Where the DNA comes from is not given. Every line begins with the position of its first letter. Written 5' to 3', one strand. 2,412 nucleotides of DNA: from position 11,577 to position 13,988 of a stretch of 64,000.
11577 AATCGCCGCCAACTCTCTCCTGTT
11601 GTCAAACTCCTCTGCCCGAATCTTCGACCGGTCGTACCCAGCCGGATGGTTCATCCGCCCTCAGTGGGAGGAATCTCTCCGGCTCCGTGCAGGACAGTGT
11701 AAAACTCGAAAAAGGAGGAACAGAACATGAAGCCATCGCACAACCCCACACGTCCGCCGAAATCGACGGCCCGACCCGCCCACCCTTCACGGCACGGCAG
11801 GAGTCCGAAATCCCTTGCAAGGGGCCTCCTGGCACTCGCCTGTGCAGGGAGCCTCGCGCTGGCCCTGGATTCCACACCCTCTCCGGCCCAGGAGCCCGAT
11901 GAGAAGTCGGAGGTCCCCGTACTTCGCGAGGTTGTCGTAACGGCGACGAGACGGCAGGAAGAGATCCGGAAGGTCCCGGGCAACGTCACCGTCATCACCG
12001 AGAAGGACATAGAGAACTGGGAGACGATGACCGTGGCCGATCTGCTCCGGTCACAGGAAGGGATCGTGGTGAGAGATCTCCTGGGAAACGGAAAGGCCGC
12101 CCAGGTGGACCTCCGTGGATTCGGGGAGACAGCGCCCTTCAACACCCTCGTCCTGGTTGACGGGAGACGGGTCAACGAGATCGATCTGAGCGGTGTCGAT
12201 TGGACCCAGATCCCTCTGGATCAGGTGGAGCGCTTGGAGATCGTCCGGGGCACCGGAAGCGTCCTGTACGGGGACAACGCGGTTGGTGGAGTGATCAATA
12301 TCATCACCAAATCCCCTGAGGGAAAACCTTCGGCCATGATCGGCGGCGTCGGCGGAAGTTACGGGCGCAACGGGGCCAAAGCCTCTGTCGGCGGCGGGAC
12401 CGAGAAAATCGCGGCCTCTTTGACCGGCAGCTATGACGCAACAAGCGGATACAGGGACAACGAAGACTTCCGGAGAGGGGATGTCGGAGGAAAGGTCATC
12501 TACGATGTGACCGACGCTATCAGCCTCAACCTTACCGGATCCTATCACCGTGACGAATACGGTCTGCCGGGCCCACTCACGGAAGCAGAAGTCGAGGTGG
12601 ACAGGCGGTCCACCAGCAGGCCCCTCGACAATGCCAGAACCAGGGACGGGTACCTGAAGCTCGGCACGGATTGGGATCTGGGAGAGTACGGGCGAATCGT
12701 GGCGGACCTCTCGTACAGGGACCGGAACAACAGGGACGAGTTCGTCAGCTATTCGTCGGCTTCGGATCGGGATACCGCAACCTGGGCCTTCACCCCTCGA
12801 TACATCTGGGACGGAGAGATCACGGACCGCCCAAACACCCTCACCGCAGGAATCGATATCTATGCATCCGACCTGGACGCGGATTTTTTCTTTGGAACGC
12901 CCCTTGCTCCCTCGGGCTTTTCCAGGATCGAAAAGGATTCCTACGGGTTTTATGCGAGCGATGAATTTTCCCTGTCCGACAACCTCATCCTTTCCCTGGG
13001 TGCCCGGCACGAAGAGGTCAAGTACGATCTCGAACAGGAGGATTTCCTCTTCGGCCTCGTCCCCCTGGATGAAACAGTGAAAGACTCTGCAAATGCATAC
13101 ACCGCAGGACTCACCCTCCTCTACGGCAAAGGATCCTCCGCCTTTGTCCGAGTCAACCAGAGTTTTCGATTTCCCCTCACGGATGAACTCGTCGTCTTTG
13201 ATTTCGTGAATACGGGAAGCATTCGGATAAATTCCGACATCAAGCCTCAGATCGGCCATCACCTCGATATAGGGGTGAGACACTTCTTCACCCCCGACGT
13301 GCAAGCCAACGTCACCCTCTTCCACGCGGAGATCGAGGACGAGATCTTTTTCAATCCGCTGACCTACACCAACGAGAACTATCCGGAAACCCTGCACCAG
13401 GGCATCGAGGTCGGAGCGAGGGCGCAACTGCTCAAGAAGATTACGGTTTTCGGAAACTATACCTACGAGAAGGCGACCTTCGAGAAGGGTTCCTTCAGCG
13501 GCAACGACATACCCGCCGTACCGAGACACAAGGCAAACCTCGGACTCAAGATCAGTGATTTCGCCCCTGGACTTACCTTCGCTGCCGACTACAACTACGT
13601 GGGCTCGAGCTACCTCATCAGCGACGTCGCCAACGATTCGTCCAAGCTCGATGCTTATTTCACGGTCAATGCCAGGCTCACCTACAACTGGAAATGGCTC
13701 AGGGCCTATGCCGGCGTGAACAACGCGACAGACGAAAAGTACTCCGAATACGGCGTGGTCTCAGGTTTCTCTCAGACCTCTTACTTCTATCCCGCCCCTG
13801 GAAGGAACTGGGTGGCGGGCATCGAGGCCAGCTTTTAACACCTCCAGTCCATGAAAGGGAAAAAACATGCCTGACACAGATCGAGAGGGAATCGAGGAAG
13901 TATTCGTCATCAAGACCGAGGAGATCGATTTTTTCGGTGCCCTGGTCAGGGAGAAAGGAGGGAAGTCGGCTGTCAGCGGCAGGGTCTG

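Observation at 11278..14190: Cobalamin riboswitch with promoter and intrinsic attenuator controlling a BtuB-like TonB receptor plus an uncharacterised 107-aa co-transcribed ORF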

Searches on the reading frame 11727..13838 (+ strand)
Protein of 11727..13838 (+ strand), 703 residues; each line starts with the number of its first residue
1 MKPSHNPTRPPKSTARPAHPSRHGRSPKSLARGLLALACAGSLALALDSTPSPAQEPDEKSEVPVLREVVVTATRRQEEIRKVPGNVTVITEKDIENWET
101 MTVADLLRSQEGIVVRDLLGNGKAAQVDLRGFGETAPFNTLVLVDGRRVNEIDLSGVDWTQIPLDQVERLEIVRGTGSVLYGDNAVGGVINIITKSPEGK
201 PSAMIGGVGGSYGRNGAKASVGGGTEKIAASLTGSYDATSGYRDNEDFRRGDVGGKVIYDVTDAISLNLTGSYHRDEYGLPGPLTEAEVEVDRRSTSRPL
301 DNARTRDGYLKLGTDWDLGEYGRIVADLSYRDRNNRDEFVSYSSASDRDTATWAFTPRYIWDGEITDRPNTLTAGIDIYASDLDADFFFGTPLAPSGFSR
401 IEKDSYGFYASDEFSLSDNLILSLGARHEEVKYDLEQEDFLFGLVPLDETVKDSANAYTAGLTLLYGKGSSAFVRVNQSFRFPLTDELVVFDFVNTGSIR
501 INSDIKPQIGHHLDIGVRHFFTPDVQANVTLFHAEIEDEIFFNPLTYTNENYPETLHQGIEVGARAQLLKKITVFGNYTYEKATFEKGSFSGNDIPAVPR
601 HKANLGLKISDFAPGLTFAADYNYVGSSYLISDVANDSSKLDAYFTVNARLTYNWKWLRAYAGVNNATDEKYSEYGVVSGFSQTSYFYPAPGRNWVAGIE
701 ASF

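Call 6: search_protein_families(library=pfam, proteins=[window:11727-13838:+], max_evalue=0.01)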
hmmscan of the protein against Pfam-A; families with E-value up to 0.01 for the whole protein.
window:11727-13838:+ (703 aa): 3 families
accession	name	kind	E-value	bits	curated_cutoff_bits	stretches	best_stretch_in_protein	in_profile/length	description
PF00593.30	TonB_dep_Rec_b-barrel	-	4.3e-45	155.8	27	1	260-666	25-435/436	TonB dependent receptor-like, beta-barrel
PF07715.20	Plug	-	9.2e-25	87.7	23.9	1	80-189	2-107/107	TonB-dependent Receptor Plug Domain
PF25183.1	OMP_b-brl_4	-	0.0059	15.5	30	0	373-431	338-393/838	Outer membrane beta barrel domain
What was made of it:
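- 11727..13838 (+): TonB-dependent outer-membrane receptor, 703 aa. It is a presumed corrinoid transporter. The TonB box REVVVTA lies at about 11925-11945. Call 6: Plug and barrel domains.
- Checked: Receptor: 11727-13838, 703 aa, with Plug (E = 9e-25) and TonB_dep_Rec_b-barrel (E = 4e-45) domains (call 6).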

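Call 9: search_protein_families(library=ncbifam, proteins=[window:11727-13838:+], max_evalue=0.01)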
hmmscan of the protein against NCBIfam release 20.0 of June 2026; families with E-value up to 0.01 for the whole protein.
window:11727-13838:+ (703 aa): 33 families (the best 25 are shown)
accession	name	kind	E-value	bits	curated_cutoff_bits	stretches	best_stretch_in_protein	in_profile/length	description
TIGR01783.1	TonB-siderophor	subfamily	6.8e-53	180.3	223.5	2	408-703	365-649/649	TonB-dependent siderophore receptor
TIGR01779.1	TonB-B12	equivalog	4e-43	147.9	599.7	2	61-243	24-203/614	TonB-dependent vitamin B12 receptor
TIGR01785.1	TonB-hemin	subfamily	7.4e-40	137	316.85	1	67-703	2-677/677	TonB-dependent heme/hemoglobin receptor family protein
TIGR01786.1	TonB-hemlactrns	subfamily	1.3e-37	129.6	323.75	2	396-703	382-719/719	TonB-dependent hemoglobin/transferrin/lactoferrin family receptor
NF010010.0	PRK13483.1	equivalog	9.1e-35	119.8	927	2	58-196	26-164/660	ligand-gated channel protein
NF049946.1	TonB_dep_CU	exception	2.4e-32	112.1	700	2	409-675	400-665/683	TonB-dependent receptor, CU motif-type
NF007926.1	PRK10641.1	equivalog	9.3e-31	107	836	1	68-243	29-201/617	TonB-dependent vitamin B12 receptor BtuB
NF010038.0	PRK13513.1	equivalog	3.7e-30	105.1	942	2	66-196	35-166/659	ligand-gated channel protein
NF053590.1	TonB_dep_TOL0244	equivalog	1.9e-29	102.7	645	2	66-216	10-161/604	TOL_0244 family TonB-dependent receptor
NF049947.1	TonB_dep_PCPU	exception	9.1e-27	93.5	800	1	42-281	12-255/685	TonB-dependent receptor, PCPU motif-type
NF041535.1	TonB_rec_PqqU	equivalog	1.9e-26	92.6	1200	2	409-703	375-673/676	TonB-dependent receptor PqqU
NF049945.1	TonB_dep_FCYXU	equivalog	4.9e-25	88.2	825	1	51-625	20-613/697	TonB-dependent receptor, FCYXU motif-type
NF049944.1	TonB_dep_PUIUD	equivalog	1.6e-23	83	850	1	52-257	26-237/686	TonB-dependent receptor, PUIUD motif-type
NF007465.0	PRK10044.1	equivalog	1.6e-23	82.8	803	2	70-201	66-193/726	ferrichrome porin FhuA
NF010048.1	PRK13524.1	subfamily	5.6e-22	78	493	1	50-244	24-220/744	FepA family TonB-dependent siderophore receptor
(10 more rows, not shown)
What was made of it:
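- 11727..13838 (+): Call 9: below the BtuB equivalog cutoffs.
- The BtuB equivalogs are missed by a wide margin (call 9). All NCBIfam models are below their cutoffs, including the siderophore ones (call 9).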

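Call 63: search_solved_structures(query=window:11727-13835:+, max_evalue=1e-10, show_alignments=1)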
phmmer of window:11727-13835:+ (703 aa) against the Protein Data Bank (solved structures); distinct sequences matched with E-value up to 1e-10: 33.
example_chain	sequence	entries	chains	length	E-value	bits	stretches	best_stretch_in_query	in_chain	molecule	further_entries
1nqf_A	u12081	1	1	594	4e-22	81.7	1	69-243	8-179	Vitamin B12 receptor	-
3rgm_A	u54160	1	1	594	6.9e-22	80.9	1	69-243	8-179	Vitamin B12 transporter BtuB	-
1nqe_A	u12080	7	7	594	7.4e-22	80.8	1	69-243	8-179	Vitamin B12 receptor | Vitamin B12 transporter btuB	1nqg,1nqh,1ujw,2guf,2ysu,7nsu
3rgn_A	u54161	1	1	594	7.4e-22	80.8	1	69-243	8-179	Vitamin B12 transporter BtuB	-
2gsk_A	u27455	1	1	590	9.4e-22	80.5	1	69-243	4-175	Vitamin B12 transporter btuB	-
3m8b_A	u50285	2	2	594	2.1e-21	79.4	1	69-243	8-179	Vitamin B12 transporter btuB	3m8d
2hdf_A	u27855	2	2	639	6.3e-20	74.5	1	69-198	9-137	Colicin I receptor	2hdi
9nn6_A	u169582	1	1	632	8.2e-20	74.1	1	69-198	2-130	Colicin I receptor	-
3qlb_A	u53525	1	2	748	2.8e-19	72.3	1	43-283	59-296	Enantio-pyochelin receptor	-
1qff_A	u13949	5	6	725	6.2e-18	67.9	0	381-666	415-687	FERRIC HYDROXAMATE UPTAKE RECEPTOR | PROTEIN (FERRIC HYDROXAMATE UPTAKE RECEPTOR) | FERRIC HYDROXAMATE RECEPTOR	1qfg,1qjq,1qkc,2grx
8a8c_A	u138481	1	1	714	7.6e-18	67.6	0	385-666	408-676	Ferrichrome outer membrane transporter/phage receptor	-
8a60_A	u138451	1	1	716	8.4e-18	67.4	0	385-666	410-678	Ferrichrome outer membrane transporter/phage receptor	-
2fcp_A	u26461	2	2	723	9.4e-18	67.3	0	386-666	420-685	PROTEIN (FERRIC HYDROXAMATE UPTAKE RECEPTOR) | FhuA iron-ferrichrome transporter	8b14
1fi1_A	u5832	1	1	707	1e-17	67.1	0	381-666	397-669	FERRICHROME-IRON RECEPTOR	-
4cu4_A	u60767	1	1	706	1e-17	67.1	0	381-666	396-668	FERRICHROME-IRON RECEPTOR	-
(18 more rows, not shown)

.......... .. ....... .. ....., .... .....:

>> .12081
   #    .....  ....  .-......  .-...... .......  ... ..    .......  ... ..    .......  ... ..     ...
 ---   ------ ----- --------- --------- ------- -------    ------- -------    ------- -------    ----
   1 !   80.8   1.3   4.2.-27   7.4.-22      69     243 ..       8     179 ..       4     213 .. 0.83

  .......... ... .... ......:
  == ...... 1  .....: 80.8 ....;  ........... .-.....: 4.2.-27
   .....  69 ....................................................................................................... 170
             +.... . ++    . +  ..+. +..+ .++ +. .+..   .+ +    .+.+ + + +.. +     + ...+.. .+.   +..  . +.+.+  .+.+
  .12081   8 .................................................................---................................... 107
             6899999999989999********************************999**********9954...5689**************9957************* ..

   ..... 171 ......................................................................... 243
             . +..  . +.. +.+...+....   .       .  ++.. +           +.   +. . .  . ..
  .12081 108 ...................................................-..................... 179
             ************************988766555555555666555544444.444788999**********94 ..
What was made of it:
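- On TonB-dependent receptor superfamily: Call 63: residues 69-73 (VVVTA of REVVVTA, 67-73) align with the BtuB TonB box.
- Checked: Residues 67-73 (REVVVTA); residues 69-73 (VVVTA) align with LVVTA of the E. coli BtuB TonB box (call 63).
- Receptor: Plug and barrel domains (call 6), and the best solved relative is BtuB (call 63). The barrel resembles FhuA and FecA as much as BtuB (call 63).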
